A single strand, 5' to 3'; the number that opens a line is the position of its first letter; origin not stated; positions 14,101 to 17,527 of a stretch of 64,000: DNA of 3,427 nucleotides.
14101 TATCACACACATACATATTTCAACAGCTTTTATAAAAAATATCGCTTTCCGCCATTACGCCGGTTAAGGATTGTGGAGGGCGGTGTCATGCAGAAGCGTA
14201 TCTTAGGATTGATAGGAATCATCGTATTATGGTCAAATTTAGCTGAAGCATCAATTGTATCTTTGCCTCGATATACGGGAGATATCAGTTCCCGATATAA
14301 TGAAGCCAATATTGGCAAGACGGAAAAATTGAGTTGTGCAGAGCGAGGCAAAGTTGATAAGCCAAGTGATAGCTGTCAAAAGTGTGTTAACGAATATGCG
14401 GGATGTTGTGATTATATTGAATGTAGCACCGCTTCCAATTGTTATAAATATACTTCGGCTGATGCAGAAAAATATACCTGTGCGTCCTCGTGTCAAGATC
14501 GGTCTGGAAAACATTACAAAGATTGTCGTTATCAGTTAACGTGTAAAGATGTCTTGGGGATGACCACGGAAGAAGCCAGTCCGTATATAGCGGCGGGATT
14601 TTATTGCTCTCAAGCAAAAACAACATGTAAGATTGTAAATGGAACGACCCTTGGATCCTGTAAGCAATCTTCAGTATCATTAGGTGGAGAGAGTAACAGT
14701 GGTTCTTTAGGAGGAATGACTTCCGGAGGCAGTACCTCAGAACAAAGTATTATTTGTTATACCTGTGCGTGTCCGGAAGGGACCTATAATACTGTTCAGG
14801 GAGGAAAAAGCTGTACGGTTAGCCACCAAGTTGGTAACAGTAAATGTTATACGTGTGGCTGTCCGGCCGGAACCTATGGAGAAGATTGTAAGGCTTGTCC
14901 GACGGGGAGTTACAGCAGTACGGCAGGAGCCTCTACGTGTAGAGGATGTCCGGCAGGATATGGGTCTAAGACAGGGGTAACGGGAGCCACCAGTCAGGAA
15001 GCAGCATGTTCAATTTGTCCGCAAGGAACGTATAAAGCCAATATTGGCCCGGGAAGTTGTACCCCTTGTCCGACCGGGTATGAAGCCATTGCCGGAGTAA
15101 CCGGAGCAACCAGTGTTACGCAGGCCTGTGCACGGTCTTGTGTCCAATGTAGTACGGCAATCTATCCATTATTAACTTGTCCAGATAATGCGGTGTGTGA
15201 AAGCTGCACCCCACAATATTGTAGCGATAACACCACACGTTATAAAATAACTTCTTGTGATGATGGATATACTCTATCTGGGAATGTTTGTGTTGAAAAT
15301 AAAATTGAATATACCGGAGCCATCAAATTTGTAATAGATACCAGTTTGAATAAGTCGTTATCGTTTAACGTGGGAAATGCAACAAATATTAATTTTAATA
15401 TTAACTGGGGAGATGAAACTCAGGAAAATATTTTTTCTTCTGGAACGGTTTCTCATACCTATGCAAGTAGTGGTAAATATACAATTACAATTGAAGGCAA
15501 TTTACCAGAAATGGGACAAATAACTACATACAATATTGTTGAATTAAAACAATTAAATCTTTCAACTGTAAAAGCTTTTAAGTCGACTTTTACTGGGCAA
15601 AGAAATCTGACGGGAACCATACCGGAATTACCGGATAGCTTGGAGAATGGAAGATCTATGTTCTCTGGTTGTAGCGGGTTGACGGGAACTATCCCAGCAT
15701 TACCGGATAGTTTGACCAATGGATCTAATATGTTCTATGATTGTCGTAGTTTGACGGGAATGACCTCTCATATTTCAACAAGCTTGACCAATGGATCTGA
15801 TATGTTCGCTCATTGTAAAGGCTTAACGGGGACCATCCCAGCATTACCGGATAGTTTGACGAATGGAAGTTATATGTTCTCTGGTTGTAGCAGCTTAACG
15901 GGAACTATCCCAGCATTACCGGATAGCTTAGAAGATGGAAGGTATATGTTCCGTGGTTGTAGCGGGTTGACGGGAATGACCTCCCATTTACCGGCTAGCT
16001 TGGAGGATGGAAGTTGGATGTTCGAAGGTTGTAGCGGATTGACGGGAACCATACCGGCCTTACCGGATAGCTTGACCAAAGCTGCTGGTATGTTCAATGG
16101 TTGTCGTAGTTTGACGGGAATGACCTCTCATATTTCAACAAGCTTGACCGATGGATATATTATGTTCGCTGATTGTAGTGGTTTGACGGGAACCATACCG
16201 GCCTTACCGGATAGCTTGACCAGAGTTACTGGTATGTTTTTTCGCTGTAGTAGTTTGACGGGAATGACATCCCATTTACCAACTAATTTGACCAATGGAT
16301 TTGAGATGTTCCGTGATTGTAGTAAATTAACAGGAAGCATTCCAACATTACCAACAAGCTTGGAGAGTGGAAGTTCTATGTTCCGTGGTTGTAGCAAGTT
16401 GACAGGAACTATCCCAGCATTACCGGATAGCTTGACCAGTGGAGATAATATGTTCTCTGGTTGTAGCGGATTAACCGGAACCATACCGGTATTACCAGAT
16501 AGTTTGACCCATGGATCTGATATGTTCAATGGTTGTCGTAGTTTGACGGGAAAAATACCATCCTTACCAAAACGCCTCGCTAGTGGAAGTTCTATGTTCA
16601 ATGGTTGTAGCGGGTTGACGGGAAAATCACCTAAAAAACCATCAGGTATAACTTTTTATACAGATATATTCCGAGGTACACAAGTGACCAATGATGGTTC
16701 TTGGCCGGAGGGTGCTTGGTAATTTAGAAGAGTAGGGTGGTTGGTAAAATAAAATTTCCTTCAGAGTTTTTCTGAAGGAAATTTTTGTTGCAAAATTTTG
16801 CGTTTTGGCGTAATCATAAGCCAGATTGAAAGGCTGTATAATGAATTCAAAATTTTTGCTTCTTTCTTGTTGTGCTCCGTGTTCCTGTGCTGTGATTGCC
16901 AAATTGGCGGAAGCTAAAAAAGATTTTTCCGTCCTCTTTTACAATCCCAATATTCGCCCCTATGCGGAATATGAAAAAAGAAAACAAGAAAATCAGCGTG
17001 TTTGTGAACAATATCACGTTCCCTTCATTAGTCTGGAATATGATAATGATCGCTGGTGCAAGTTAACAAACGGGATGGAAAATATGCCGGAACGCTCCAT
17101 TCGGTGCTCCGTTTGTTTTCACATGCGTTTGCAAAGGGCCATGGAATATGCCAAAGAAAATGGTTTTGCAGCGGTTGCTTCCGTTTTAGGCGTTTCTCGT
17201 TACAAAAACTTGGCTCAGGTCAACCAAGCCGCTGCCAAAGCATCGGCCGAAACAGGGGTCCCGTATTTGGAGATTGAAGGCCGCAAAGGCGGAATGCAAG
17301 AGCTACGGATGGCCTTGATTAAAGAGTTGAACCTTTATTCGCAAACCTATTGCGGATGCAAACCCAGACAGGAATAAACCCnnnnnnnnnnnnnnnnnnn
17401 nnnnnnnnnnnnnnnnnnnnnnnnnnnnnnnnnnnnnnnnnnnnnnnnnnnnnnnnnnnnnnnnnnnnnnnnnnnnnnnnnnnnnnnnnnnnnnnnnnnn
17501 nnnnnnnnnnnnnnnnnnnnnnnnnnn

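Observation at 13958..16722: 849-aa secreted protein combining eukaryote-type cysteine-rich modules, a PKD-like domain and ~14 BspA-type leucine-rich repeats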

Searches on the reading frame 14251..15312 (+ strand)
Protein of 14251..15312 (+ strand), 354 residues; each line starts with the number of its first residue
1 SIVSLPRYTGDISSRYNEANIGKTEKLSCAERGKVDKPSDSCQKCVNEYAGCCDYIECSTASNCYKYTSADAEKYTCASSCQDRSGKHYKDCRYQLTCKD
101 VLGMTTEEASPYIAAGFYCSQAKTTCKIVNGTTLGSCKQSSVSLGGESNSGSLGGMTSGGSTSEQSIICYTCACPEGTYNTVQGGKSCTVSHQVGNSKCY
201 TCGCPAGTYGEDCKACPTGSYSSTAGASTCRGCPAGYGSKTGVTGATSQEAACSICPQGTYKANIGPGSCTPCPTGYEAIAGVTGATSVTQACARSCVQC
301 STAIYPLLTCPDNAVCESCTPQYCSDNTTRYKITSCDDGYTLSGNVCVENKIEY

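Call 49: predict_structure(alignment_id=A4)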
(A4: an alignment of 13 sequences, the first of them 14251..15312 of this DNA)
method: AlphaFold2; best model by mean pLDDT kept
length: 354 residues; sequences in the alignment: 13
mean_pLDDT: 80.8   pTM: 0.50
mean pLDDT of the five models: 80.8, 78.4, 77.6, 76.9, 77.0
residues with pLDDT >= 90: 114; 70-90: 184; 50-70: 10; < 50: 46
segments of 3 or more residues with pLDDT < 50: 1-25, 143-161
pLDDT, mean of each block of 10 residues (from residue 1): 34 38 59 84 86 87 80 80 86 82 87 89 83 78 41 35 76 88 85 91 90 91 90 96 93 96 93 92 94 89 92 93 87 92 86 49
secondary structure, 60 per line:
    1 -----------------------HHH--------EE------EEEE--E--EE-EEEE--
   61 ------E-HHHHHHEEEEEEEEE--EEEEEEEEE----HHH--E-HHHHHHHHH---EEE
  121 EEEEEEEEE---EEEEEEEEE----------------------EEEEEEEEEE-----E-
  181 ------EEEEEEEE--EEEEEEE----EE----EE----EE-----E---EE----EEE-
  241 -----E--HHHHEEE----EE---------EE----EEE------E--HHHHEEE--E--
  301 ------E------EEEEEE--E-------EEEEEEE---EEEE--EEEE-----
elements in order: E43-46 E55-58 H69-74 E75-83 E86-94 H106-114 E118-129 E133-141 E164-173 E187-194 E197-203 E237-239 H249-252 E253-255 E277-279 H289-292 E293-295 E314-319 E330-336 E340-343 E346-349
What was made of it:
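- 14326..14676 (+): Cysteine-rich domain A, residues 47-163. Mixed alpha/beta, no known family, very narrow distribution. AF2 pLDDT about 80-89 (call 49).
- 14677..14733 (+): Gly/Ser-rich flexible linker, residues 164-182. pLDDT is below 50 for model residues 143-161 (call 49).
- On Ephrin_rec_like (PF07699, formerly GCC2_GCC3) cysteine-rich repeats: The model pLDDT is 85-96 in this part (call 49).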

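Call 52: fold_search(model_id=the predicted structure, library=pdb)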
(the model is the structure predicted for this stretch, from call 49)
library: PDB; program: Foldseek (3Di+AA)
matches with E <= 10: 128; with E <= 0.001: 0
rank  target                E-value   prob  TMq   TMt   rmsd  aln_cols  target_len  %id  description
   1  7n4y_A                3.2e-03  0.72  0.18  0.03  40.4       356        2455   13  The structure of bovine thyroglobulin with iodinated tyrosines (released 2021-11-10)
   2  8zui_D                3.4e-03  0.99  0.15  0.31   9.7       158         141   19  Binary cluster of TNF-TNFR1 ectodomain complex (released 2025-06-11)
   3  8tx1                  4.7e-03  0.99  0.21  0.05  14.8       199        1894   23  Characterization of the Chlamydomonas Flagellar Mastigoneme Filament Structure at 3.6A (released 2023-10-25)
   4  8wa2_A                5.8e-03  0.98  0.24  0.05  25.8       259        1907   21  cryo-EM structure of native mastigonemes isolated from Chlamydomonas reinhardtii at 3.0 angstrom resolution (released 2024-04-10)
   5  8wa2_D                1.1e-02  0.99  0.23  0.06  20.2       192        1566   23  cryo-EM structure of native mastigonemes isolated from Chlamydomonas reinhardtii at 3.0 angstrom resolution (released 2024-04-10)
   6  1tnr_R                1.8e-02  0.87  0.16  0.28   9.3       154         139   19  CRYSTAL STRUCTURE OF THE SOLUBLE HUMAN 55 KD TNF RECEPTOR-HUMAN TNF-BETA COMPLEX: IMPLICATIONS FOR TNF RECEPTOR ACTIVA (released 1994-07-31)
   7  6y8k_AAA              2.4e-02  0.90  0.12  0.24   7.7        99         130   26  Crystal structure of CD137 in complex with the cyclic peptide BCY10916 (released 2021-02-03)
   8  8tv1_C                3.1e-02  0.63  0.16  0.18  12.7       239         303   15  Structure of the EphA2 LBDCRD bound to FabS1C_L1 (released 2024-06-26)
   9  6scj_A                3.1e-02  0.54  0.18  0.04  16.4       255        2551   14  The structure of human thyroglobulin (released 2020-02-12)
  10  8trv_A                5.1e-02  0.66  0.14  0.16  19.3       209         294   16  Structure of the EphA2 LBDCRD bound to FabS1C_C1 (released 2024-07-17)
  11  7k7j_A                5.1e-02  0.44  0.16  0.13  15.5       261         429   15  EphB6 receptor ectodomain (released 2021-04-07)
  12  6cu0_J                6.3e-02  0.91  0.12  0.27   9.7        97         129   25  Crystal structure of 4-1BBL/4-1BB (C121S) complex in P21 space group (released 2018-05-09)
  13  8gye_D                6.3e-02  0.57  0.14  0.26  12.9       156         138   15  Crystal Structure of the 4-1BB in complex with ZG033 Fab (released 2023-09-27)
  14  6a3w_C                6.6e-02  0.77  0.12  0.25   8.4        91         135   26  Complex structure of 4-1BB and utomilumab (released 2018-10-10)
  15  8oz3_C                7.3e-02  0.77  0.14  0.26   7.4       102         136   27  Crystal structure of scFv ATOR 1017 bound to human 4-1BB (released 2024-03-13)
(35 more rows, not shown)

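Call 59: search_protein_representatives(protein=window:14251-15312:+)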
Query: 354 residues. Proteins with E-value up to 0.001 (for the whole library): 943; up to 1e-10: 148; up to 1e-30: 14. The best 150 are listed.
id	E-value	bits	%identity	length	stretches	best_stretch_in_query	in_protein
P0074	9.3e-126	436.1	77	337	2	1-160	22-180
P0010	4.4e-119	414.2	61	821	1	2-350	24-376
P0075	4.7e-104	364.8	59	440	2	2-223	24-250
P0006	2.2e-84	300.0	46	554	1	1-349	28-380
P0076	4.9e-67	243.0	35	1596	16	173-276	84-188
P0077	2.6e-46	174.8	41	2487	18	174-277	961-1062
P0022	5.9e-42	160.5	40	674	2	173-337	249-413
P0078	3.7e-39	151.2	91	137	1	1-80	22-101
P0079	2.7e-38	148.4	42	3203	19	202-289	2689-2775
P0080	2.0e-35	139.0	43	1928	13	194-276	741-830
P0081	6.4e-35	137.3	41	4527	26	213-284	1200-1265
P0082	8.6e-35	136.9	37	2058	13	192-319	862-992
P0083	1.6e-31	126.1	35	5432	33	209-298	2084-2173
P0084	7.4e-31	123.9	39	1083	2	222-350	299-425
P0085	1.1e-30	123.4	40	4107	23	206-288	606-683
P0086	2.8e-30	122.0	42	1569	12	211-294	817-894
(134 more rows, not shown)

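Call 60: list_cluster_members(proteins=[P0076, P0077, P0079, P0080, P0081, P0082, P0083, P0084, P0085, P0086])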
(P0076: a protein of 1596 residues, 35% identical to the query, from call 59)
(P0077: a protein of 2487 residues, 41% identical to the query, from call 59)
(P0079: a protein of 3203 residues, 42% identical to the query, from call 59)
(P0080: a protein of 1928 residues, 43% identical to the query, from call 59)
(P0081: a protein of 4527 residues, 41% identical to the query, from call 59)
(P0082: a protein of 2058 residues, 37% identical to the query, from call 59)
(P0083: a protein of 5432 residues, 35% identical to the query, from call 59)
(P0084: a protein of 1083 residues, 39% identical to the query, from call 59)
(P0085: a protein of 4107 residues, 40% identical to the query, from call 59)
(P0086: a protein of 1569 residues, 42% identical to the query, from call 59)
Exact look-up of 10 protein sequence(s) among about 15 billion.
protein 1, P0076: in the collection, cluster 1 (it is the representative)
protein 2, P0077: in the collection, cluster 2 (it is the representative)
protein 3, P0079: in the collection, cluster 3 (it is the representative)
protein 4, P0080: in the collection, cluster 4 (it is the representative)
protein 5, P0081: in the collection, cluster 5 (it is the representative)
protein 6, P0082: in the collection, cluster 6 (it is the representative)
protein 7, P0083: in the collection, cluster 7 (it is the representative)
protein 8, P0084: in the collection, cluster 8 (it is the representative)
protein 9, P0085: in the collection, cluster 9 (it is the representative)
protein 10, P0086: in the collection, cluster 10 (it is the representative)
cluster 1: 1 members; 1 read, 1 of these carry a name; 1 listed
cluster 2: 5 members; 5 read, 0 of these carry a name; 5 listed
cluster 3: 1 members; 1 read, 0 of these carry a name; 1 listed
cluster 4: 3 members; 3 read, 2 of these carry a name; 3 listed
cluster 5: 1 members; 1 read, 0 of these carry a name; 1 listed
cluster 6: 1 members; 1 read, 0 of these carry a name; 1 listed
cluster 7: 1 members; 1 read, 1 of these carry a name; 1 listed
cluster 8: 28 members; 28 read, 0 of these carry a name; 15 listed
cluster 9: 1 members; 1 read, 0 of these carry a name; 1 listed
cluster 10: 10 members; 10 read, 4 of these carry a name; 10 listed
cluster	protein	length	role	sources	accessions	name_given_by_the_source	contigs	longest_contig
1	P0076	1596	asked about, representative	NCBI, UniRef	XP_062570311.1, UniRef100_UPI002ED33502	proprotein convertase subtilisin/kexin type 5-like [Saccostrea cucullata] | proprotein convertase subtilisin/kexin type 5-like n=1 Tax=Saccostrea cuccullata ...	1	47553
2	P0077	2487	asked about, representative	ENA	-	-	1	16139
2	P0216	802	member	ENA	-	-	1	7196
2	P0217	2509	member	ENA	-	-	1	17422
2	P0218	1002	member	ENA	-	-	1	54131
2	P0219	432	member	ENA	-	-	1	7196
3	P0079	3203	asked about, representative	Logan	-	-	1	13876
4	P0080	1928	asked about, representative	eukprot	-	CAMPEP_0117420708 /NCGR_PEP_ID=MMETSP0758-20121206/1983_1 /TAXON_ID=63605 ...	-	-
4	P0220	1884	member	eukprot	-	CAMPEP_0117432288 /NCGR_PEP_ID=MMETSP0758-20121206/11791_1 /TAXON_ID=63605 ...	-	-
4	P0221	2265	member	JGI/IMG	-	-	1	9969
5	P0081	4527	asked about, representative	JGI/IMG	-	-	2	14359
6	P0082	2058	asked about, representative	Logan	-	-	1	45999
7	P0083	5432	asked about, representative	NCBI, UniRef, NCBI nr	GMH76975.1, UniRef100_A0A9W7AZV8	hypothetical protein TrST_g2739 [Triparma strigata] | Uncharacterized protein n=1 Tax=Triparma strigata TaxID=1606541 RepID=A0A9W7AZV8_9STRA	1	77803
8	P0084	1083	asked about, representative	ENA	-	-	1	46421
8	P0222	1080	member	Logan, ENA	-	-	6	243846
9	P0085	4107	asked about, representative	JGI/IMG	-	-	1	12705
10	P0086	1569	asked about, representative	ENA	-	-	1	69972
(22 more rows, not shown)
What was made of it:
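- Closest known: Eukaryotic Ephrin_rec_like / TNFR-like cysteine-rich repeats. Same: The closest named sequence relatives are eukaryotic (call 60).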

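Call 67: search_protein_families(library=ncbifam, proteins=[P0084], max_evalue=0.01)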
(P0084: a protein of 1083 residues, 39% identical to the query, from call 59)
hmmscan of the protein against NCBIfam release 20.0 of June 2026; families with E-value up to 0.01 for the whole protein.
P0084 (1083 aa): 0 families

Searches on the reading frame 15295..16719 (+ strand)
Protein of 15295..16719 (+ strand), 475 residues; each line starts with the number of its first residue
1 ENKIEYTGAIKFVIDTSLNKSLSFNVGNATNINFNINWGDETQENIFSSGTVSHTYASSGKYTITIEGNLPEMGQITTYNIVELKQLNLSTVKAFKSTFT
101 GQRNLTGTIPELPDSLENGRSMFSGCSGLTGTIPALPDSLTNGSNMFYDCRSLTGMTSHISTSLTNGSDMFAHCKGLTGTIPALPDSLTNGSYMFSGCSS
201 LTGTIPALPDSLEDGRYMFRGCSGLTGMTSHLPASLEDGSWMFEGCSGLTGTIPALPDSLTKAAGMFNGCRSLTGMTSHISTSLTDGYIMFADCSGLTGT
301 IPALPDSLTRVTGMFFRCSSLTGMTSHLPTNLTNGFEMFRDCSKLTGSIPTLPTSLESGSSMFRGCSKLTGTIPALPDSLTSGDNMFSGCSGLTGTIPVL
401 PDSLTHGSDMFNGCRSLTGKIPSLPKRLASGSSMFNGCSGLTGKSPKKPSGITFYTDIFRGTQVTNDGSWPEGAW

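Call 47: predict_structure(alignment_id=A3)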
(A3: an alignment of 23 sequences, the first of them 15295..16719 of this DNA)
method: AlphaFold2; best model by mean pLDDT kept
length: 475 residues; sequences in the alignment: 23
mean_pLDDT: 95.6   pTM: 0.90
mean pLDDT of the five models: 95.6, 95.3, 94.9, 94.6, 94.5
residues with pLDDT >= 90: 442; 70-90: 26; 50-70: 1; < 50: 6
segments of 3 or more residues with pLDDT < 50: 1-6
pLDDT, mean of each block of 10 residues (from residue 1): 58 97 92 96 96 97 97 96 97 97 97 97 98 97 98 94 98 97 98 98 97 99 94 98 97 96 98 93 97 97 95 98 95 97 98 98 98 98 98 97 98 97 96 97 94 91 92 80
secondary structure, 60 per line:
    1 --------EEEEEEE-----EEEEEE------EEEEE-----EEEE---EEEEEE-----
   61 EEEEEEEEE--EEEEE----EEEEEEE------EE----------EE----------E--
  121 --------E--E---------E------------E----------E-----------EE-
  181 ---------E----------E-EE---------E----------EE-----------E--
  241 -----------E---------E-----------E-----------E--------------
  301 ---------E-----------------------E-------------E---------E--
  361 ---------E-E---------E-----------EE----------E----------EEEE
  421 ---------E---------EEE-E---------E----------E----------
elements in order: E9-15 E21-26 E33-37 E43-46 E50-55 E61-69 E72-76 E81-87 E417-420 E440-442
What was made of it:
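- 15319..15555 (+): PKD-like beta-sandwich, residues 378-456, containing WGDETQE ... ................. Eight strands modelled with pLDDT above 90 (call 47).
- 15583..16662 (+): Array of 15 tandem 24-aa (72-nt) leucine-rich repeats, consensus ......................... This is the hypervariable head. Solenoid modelled with pLDDT 95.6 (call 47).
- On BspA / TpLRR (Pfam LRR_5) surface proteins: The model has pLDDT 95.6 (call 47).
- On PKD domain: Eight strands are modelled at pLDDT above 90 (call 47).
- Checked: It is modelled as a confident beta-sandwich (call 47).
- Fold of the C-terminal part: The AF2 model of residues 370-844 has pLDDT 95.6 and pTM 0.90, and shows a beta-sandwich followed by a solenoid (call 47).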

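Call 50: fold_search(model_id=the predicted structure, library=pdb)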
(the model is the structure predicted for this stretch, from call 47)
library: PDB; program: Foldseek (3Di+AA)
matches with E <= 10: 917; with E <= 0.001: 47
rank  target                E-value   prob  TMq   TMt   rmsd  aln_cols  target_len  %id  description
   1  4fs7                  1.2e-08  1.00  0.37  0.44   8.5       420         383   22  Crystal structure of a leucine-rich repeat protein (BACOVA_04585) from Bacteroides ovatus ATCC 8483 at 1.19 A resolution (released 2012-09-19)
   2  4gt6                  1.2e-06  1.00  0.39  0.46   8.6       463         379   18  Crystal structure of a leucine rich cell surface protein (FAEPRAA2165_01021) from Faecalibacterium prausnitzii A2-165 at (released 2012-09-26)
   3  4bsu_A                2.6e-05  1.00  0.24  0.24  15.5       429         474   16  Structure of the ectodomain of LGR5 in complex with R-spondin-1 (Fu1Fu2) in C2 crystal form (released 2013-06-26)
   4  8xfs_A                3.4e-05  1.00  0.26  0.18  15.8       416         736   14  LGR4-RSPO2-ZNRF3 RING domain (1:2:2) (released 2024-12-04)
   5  4h09_D                5.1e-05  1.00  0.36  0.43  10.5       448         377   18  Crystal structure of a leucine-rich repeat protein (EUBVEN_01088) from Eubacterium ventriosum ATCC 27560 at 2.50 A res (released 2012-10-10)
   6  4h09_B                5.6e-05  1.00  0.36  0.44  10.1       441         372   17  Crystal structure of a leucine-rich repeat protein (EUBVEN_01088) from Eubacterium ventriosum ATCC 27560 at 2.50 A res (released 2012-10-10)
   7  5hyx_B                6.1e-05  1.00  0.25  0.21  13.5       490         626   19  Plant peptide hormone receptor RGFR1 in complex with RGF1 (released 2017-01-11)
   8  9kb9_A                6.4e-05  1.00  0.21  0.15  17.1       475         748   14  Cryo-EM structure of LGR4-RSPO2-ZNRF3 complex (2:2:2) (released 2025-10-15)
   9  4bsr_A                7.3e-05  1.00  0.21  0.21  17.2       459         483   14  Structure of the ectodomain of LGR5 in complex with R-spondin-1 (Fu1Fu2) in P22121 crystal form (released 2013-06-19)
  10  4ufr_A                8.4e-05  1.00  0.24  0.24  16.4       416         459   16  Structure of the ectodomain of LGR5 in complex with R-spondin-2 (Fu1Fu2) (released 2015-07-08)
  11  5hz1_B                8.4e-05  0.99  0.22  0.18  14.2       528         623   16  Plant peptide hormone receptor RGFR1 in complex with RGF3 (released 2017-03-22)
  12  4h09_A                9.6e-05  1.00  0.36  0.43  11.3       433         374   17  Crystal structure of a leucine-rich repeat protein (EUBVEN_01088) from Eubacterium ventriosum ATCC 27560 at 2.50 A res (released 2012-10-10)
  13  5hz0_B                1.2e-04  0.89  0.16  0.14  16.9       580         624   16  Plant peptide hormone receptor RGFR1 in complex with RGF2 (released 2017-04-05)
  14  4bsu_E                1.4e-04  1.00  0.23  0.24  15.3       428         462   16  Structure of the ectodomain of LGR5 in complex with R-spondin-1 (Fu1Fu2) in C2 crystal form (released 2013-06-26)
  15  4ufs_A                1.5e-04  0.97  0.17  0.18  16.7       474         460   14  Low resolution structure R-spondin-2 (Fu1Fu2) in complex with the ectodomains of LGR5 and ZNRF3 (released 2015-07-08)
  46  6mlx_B                9.2e-04  1.00  0.29  0.56   5.3       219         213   25  Crystal structure of T. pallidum Leucine Rich Repeat protein (TpLRR) (released 2019-07-17)
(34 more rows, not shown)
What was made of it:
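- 15583..16662 (+): Matches to LRR_5 and TpLRR structures (call 50).
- On BspA / TpLRR (Pfam LRR_5) surface proteins: 6mlx matches with TMt 0.56 and 25% identity (call 50).
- On Polymorphic toxin / CDI-type systems: The C-terminus is an LRR solenoid (calls 47, 50).
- Closest known: BspA / TpLRR-type. Same: These are the best structural matches (call 50).
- Closest known: Plant-specific LRR receptor ectodomains. Different: By fold the protein is closer to the LRR_5 proteins (call 50).
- TpLRR 6mlx also matches, at 25% identity (call 50). Foldseek TM-scores to the LRR_5 structures are modest, 0.36-0.46 (call 50).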

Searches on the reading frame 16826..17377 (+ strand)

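Call 21: search_protein_families(library=pfam, proteins=[window:16826-17377:+], max_evalue=0.001)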
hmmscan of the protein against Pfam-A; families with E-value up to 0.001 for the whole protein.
window:16826-17377:+ (183 aa): 1 family
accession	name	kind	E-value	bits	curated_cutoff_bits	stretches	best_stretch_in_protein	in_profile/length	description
PF02677.20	QueH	-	2.3e-53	181.3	23.5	1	11-178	2-169/175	Epoxyqueuosine reductase QueH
